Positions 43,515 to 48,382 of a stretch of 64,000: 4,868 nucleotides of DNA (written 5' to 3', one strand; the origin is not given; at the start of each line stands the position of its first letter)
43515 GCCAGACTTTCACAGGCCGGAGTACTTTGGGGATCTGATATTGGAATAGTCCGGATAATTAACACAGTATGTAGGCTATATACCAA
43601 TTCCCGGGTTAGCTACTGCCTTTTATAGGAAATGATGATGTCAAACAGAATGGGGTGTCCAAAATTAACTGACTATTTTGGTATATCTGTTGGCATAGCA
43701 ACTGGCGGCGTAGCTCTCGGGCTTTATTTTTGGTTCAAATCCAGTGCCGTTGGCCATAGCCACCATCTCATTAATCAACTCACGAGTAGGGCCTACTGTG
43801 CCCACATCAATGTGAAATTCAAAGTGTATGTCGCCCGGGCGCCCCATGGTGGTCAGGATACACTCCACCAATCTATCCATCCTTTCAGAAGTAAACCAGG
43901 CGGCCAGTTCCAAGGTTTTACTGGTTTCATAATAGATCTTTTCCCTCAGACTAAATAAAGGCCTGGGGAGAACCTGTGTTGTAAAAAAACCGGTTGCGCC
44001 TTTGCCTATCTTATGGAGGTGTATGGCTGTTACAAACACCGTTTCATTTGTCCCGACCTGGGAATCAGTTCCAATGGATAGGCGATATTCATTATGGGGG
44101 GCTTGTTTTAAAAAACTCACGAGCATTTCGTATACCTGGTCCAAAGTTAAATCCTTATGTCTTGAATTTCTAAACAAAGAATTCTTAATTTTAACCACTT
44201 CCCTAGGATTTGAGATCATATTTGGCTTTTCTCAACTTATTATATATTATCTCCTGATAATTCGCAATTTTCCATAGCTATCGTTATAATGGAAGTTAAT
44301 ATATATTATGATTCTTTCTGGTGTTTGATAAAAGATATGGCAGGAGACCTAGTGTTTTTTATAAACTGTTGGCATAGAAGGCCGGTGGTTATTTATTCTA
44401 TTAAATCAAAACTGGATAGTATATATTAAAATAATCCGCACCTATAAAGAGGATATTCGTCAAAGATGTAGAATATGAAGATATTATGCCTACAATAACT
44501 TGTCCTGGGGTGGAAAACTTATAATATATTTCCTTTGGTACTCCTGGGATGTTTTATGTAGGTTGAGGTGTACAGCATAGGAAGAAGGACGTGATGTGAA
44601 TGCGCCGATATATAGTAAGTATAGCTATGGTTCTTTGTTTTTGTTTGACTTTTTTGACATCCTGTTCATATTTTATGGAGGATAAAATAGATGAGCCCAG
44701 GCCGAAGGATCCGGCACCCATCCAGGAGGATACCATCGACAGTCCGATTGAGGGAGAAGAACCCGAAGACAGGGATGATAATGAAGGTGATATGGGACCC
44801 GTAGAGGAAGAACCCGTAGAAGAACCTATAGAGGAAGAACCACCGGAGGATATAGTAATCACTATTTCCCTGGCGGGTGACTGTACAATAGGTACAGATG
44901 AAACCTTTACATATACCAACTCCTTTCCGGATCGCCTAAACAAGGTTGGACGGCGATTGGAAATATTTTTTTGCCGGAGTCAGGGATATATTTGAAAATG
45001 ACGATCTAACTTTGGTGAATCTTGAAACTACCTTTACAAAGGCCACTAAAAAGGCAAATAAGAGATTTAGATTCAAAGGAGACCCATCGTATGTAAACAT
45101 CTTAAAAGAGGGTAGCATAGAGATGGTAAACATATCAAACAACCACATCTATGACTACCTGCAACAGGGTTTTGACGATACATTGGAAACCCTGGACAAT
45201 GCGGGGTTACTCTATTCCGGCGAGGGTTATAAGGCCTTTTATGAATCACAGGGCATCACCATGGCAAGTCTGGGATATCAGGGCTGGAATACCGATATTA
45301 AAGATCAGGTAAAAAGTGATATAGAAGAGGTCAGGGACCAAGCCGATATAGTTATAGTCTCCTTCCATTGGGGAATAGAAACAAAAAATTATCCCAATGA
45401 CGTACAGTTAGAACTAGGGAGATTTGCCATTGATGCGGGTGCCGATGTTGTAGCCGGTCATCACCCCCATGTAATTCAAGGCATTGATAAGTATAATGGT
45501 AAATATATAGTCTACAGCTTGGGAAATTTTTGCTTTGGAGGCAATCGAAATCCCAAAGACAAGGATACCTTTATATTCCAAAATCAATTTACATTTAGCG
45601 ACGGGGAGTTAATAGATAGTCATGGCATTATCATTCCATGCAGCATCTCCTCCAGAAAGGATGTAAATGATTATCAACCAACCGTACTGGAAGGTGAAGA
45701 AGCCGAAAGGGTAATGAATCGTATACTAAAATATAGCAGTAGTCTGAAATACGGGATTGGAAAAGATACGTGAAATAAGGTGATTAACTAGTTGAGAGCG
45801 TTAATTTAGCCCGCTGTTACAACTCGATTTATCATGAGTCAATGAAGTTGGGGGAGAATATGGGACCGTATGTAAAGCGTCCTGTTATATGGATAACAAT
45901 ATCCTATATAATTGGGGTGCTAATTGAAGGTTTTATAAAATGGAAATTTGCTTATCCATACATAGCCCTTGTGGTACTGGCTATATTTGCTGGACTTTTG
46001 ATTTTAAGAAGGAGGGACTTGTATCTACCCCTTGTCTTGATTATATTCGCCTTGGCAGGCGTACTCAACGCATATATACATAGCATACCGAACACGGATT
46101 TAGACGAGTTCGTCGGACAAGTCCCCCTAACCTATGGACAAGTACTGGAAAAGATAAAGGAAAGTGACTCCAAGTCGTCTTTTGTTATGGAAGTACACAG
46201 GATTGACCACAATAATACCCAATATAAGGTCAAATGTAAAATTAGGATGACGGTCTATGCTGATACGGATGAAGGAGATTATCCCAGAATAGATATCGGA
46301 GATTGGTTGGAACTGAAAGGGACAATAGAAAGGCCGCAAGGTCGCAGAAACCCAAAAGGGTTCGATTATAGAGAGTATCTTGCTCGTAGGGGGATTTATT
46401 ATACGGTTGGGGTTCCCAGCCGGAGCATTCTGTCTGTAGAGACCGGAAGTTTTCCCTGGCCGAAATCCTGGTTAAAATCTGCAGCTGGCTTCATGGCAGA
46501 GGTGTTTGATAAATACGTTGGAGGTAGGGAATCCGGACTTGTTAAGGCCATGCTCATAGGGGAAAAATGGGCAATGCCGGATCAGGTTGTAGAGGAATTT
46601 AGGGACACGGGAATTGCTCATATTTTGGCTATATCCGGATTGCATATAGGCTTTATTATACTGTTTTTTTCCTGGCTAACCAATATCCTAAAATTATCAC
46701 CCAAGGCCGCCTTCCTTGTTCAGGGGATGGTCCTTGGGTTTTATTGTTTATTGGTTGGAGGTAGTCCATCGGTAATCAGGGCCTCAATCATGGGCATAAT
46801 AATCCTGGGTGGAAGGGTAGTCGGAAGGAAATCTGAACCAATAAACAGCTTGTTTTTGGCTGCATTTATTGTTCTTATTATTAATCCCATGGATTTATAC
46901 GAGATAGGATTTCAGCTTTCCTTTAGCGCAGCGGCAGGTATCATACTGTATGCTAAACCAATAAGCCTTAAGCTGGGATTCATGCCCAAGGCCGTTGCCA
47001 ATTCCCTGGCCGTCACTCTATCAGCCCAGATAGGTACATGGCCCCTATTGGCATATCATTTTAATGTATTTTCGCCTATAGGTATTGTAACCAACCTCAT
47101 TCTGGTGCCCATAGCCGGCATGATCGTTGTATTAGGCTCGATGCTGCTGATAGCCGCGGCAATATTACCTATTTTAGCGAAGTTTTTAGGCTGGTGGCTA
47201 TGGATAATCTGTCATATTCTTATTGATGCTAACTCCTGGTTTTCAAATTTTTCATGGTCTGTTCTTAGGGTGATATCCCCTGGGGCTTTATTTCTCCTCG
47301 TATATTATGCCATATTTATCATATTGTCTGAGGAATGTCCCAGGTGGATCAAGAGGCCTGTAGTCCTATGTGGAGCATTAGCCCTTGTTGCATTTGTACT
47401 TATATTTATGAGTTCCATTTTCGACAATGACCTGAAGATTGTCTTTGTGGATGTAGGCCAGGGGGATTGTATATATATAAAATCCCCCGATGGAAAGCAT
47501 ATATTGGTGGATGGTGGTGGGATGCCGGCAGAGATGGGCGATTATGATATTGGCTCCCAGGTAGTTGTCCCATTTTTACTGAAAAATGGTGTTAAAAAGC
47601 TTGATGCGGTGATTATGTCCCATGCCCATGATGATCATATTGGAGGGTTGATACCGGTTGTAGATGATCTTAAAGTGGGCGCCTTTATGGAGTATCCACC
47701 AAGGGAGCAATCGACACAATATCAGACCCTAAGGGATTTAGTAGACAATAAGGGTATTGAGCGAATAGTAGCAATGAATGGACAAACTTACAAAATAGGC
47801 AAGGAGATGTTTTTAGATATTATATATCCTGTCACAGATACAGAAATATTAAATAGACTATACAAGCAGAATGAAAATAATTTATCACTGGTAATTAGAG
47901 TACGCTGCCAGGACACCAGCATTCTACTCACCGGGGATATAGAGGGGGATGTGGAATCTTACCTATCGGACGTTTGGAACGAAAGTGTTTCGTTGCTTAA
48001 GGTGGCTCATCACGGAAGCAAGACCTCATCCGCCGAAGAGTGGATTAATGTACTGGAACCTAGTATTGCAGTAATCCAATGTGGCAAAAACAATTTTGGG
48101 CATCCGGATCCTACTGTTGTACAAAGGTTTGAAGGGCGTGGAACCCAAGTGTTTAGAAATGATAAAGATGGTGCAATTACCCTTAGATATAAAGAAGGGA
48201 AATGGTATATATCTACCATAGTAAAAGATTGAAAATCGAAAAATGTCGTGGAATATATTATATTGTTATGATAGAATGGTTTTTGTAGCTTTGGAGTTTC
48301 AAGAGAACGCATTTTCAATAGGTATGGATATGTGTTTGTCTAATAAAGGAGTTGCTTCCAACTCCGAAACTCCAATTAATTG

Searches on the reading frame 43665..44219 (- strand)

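Call 17: search_protein_families(library=pfam, proteins=[window:43665-44219:-], max_evalue=0.00001)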
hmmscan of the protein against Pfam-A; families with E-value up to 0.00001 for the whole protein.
window:43665-44219:- (184 aa): 1 family
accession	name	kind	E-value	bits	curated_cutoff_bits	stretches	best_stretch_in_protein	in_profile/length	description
PF04308.18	RNaseH_like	-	3.5e-48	163.7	25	1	28-181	1-145/145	Ribonuclease H-like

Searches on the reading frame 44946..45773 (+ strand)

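Call 17: search_protein_families(library=pfam, proteins=[window:44946-45773:+], max_evalue=0.00001)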
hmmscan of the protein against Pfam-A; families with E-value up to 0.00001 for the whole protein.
window:44946-45773:+ (275 aa): 1 family
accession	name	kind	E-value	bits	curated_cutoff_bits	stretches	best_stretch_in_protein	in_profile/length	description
PF09587.15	PGA_cap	-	2.4e-58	198.1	27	1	4-197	24-253/255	Bacterial capsule synthesis protein PGA_cap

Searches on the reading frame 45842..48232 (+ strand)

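Call 17: search_protein_families(library=pfam, proteins=[window:45842-48232:+], max_evalue=0.00001)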
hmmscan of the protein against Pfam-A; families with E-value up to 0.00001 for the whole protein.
window:45842-48232:+ (796 aa): 3 families
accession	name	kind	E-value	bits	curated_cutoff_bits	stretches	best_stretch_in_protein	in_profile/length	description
PF03772.21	Competence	-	5.4e-65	219.9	23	1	237-495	1-263/270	Competence protein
PF13567.11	DUF4131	-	4.4e-28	98.5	31.6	1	40-195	9-163/165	Domain of unknown function (DUF4131)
PF00753.33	Lactamase_B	-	2.5e-16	60.6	22.7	1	537-748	2-195/196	Metallo-beta-lactamase superfamily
